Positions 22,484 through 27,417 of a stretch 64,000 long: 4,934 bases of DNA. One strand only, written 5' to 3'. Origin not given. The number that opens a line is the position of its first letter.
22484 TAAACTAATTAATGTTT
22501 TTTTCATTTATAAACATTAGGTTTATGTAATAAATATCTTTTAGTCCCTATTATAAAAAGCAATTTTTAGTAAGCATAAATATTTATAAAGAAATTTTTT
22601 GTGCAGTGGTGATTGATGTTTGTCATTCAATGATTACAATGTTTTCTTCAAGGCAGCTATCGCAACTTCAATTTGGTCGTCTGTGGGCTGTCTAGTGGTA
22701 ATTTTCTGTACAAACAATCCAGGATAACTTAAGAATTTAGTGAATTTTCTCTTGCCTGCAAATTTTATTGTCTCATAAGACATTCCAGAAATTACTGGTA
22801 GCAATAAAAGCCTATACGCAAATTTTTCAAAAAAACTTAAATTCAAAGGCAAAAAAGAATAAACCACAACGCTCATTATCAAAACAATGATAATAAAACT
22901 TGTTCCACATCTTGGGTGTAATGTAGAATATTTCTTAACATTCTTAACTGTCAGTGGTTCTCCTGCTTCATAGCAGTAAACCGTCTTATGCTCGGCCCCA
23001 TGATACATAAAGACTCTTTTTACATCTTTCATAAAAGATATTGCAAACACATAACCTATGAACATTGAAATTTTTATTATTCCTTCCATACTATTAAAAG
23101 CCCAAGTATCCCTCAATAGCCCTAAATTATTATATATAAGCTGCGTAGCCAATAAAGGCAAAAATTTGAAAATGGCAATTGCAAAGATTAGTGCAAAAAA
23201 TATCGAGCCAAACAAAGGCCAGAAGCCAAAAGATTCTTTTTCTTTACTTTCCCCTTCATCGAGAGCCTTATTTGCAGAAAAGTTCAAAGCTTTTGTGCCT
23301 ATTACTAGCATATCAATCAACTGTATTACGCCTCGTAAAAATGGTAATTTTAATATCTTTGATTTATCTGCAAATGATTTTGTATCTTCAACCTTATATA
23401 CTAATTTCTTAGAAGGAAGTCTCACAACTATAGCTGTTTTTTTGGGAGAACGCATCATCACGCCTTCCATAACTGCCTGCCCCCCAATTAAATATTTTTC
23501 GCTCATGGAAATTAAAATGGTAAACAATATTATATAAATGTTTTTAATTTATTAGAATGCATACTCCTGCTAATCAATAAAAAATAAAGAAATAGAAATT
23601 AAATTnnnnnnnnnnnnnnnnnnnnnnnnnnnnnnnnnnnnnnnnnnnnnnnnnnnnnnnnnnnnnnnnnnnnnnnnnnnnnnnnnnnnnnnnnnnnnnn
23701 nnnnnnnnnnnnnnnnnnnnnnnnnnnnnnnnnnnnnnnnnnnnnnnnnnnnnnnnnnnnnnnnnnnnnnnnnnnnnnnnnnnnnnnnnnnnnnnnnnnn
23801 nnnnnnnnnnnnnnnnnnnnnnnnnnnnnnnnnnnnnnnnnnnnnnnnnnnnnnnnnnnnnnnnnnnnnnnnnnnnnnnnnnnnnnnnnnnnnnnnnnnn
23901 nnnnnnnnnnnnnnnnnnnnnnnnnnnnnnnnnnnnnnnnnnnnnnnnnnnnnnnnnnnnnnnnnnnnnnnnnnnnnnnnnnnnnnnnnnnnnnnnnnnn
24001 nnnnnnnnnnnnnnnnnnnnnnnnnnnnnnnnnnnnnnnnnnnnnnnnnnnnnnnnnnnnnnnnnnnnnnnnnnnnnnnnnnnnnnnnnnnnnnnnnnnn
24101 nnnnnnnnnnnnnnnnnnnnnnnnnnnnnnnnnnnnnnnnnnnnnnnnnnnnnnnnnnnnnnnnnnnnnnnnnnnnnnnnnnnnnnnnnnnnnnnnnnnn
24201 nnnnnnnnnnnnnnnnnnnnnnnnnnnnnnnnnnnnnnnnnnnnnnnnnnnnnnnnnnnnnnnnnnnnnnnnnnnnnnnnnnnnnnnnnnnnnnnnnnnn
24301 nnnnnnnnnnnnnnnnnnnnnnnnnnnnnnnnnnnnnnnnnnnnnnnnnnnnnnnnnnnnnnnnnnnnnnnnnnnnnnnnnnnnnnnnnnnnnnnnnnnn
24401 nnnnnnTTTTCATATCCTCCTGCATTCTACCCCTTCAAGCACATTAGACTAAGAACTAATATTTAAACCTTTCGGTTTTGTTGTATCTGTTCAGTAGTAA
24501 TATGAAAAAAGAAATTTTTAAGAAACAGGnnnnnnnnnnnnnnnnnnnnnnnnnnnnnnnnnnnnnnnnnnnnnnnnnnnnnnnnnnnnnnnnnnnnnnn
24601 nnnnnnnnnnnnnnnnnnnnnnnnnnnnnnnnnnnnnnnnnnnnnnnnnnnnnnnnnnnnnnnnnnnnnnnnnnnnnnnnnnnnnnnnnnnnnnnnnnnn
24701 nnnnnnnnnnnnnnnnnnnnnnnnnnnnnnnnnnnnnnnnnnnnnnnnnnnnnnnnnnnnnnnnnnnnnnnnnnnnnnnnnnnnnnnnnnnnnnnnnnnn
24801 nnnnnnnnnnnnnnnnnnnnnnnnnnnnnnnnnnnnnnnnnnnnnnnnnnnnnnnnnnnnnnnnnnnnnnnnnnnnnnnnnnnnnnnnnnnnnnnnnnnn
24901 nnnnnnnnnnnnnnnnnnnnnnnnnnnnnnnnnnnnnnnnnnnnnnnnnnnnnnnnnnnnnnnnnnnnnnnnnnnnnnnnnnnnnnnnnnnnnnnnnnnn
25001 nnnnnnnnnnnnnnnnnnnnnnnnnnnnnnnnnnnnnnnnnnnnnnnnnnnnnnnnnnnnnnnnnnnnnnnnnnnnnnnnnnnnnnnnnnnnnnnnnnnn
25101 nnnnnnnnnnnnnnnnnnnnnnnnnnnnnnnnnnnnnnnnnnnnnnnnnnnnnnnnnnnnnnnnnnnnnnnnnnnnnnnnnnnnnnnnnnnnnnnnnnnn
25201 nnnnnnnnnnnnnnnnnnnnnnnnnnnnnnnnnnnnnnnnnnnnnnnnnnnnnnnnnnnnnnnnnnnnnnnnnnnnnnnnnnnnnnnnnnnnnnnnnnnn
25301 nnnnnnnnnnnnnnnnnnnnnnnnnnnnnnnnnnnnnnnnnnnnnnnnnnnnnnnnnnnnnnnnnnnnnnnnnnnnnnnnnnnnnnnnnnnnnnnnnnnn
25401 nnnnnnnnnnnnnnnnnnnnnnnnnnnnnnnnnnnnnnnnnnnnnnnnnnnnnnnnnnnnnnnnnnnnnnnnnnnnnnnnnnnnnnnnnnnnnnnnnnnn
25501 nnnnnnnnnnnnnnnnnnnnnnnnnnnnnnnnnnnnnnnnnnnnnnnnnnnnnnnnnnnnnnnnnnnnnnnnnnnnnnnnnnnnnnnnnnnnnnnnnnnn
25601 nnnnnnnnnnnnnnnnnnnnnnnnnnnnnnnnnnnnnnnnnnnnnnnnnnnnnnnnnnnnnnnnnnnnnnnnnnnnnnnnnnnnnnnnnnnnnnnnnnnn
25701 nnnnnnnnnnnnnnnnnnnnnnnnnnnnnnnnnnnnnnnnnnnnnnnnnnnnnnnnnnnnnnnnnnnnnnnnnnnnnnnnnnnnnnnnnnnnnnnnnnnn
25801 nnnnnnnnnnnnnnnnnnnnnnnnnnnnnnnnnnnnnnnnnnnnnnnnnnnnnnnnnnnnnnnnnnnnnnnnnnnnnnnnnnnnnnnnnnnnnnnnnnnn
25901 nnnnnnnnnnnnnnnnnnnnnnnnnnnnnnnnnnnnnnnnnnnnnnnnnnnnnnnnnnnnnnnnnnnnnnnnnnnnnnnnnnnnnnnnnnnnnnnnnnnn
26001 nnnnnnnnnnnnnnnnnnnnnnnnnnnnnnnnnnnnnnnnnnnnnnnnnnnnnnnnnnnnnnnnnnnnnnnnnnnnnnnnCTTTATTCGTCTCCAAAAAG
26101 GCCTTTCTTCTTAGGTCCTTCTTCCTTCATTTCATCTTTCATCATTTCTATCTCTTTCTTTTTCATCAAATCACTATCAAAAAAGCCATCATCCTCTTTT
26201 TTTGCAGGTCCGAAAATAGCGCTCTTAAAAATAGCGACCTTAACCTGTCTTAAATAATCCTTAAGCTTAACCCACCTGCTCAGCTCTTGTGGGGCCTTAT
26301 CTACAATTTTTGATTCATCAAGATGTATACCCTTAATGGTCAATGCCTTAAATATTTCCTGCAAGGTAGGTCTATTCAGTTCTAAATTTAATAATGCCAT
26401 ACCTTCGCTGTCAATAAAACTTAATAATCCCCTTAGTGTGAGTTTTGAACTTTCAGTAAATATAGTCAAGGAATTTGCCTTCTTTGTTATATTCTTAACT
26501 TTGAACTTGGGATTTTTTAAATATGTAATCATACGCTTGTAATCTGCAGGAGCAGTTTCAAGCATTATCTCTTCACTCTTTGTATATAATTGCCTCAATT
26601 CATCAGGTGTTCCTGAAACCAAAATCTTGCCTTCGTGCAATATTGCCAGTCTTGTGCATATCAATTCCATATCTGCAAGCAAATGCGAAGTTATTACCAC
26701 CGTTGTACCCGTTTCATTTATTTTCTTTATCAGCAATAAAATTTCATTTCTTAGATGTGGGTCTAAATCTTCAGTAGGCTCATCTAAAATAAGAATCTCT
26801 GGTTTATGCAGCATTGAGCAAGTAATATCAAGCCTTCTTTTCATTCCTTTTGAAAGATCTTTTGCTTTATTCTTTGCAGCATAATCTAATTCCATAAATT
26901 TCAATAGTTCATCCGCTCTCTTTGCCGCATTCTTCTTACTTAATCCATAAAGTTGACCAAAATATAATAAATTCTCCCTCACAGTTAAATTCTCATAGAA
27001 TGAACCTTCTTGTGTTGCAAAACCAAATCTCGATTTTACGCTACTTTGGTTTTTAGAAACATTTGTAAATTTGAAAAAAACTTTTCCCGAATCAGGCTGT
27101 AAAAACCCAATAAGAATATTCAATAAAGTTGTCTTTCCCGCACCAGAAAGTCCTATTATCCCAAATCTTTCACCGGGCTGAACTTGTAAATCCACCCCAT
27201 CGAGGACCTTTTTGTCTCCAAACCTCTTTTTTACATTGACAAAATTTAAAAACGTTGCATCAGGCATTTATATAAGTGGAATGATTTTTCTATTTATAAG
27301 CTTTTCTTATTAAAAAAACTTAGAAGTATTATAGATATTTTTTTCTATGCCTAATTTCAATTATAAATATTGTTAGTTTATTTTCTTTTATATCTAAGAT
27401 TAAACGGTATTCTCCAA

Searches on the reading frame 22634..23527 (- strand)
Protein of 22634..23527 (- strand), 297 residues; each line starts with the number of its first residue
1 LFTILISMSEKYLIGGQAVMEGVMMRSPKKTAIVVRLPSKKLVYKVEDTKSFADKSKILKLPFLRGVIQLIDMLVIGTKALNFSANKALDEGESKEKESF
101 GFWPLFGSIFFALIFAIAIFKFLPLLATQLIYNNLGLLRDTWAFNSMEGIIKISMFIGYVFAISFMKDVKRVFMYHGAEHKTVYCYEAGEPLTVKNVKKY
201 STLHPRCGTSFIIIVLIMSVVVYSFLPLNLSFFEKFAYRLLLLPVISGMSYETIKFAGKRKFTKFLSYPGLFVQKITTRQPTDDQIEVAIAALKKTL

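Call 59: search_protein_families(library=pfam, proteins=[window:22634-23527:-], max_evalue=0.0001)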
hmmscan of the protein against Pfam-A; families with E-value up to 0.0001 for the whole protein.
window:22634-23527:- (297 aa): 1 family
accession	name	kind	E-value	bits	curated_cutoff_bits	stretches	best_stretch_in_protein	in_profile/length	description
PF07136.16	DUF1385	-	1.2e-85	286.9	22.1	1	61-296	1-224/227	Protein of unknown function (DUF1385)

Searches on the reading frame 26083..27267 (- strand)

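Call 59: search_protein_families(library=pfam, proteins=[window:26083-27267:-], max_evalue=0.0001)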
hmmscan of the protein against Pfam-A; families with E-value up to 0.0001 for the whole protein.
window:26083-27267:- (394 aa): 3 families
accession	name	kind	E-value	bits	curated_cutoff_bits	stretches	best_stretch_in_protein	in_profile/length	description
PF00005.33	ABC_tran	-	5.1e-32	111.8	25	1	22-165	1-136/137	ABC transporter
PF13304.12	AAA_21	-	6.9e-12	46.5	27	1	123-195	223-298/304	AAA domain, putative AbiEii toxin, Type IV TA system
PF13732.12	DrrA1-3_C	-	1.4e-06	29.4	27.4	1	219-308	1-79/81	ATP-binding protein DrrA1-3-like, C-terminal domain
